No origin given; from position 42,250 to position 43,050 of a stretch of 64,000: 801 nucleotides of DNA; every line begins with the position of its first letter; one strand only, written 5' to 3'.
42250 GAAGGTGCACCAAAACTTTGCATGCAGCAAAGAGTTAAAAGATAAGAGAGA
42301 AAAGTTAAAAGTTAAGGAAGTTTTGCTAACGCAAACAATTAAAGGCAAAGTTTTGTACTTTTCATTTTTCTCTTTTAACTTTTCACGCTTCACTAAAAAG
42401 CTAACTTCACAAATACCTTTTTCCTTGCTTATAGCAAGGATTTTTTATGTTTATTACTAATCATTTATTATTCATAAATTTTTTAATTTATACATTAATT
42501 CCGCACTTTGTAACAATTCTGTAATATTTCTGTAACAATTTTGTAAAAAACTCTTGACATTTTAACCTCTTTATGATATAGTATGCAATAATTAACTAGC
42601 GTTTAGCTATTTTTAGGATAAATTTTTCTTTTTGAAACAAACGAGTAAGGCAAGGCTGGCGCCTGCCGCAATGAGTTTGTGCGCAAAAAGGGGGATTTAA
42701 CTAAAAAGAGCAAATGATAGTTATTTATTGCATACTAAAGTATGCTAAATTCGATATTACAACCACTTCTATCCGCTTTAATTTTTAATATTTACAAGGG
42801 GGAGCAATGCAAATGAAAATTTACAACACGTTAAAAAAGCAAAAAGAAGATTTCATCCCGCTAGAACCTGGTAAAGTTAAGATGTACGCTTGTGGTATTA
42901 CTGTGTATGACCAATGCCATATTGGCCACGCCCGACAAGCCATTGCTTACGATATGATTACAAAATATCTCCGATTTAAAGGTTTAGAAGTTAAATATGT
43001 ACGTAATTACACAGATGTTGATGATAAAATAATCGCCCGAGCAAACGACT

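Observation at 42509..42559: Helically phased (11-bp) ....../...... repeats stacked against promoter -35 boxes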

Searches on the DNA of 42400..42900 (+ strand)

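Call 72: search_dna_similar(query=window:42480-42600:+, collection=phages, mode=distant, max_rows=15, max_evalue=0.01)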
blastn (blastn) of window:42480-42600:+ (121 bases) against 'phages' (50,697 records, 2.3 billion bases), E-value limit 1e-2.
Records with a match: 1; places in all: 1; records where one place covers at least 80% of the query: 0.
Best place of each record, by identity: 80-90% 1.
By first word of the organism name: Bacillus 1.
By host as written in the record: Bacillus anthracis 1.
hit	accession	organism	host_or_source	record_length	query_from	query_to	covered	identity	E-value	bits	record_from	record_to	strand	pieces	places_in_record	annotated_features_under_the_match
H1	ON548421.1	Bacillus phage vB_BanS-Thrax5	Bacillus anthracis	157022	27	70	36%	81.8%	8e-3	45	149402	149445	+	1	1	none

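Call 77: search_rna_families(source=window, start=42400, end=42900, threshold=evalue, max_evalue=1)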
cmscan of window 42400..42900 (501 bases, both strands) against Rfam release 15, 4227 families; matches with E-value up to 1: 0.
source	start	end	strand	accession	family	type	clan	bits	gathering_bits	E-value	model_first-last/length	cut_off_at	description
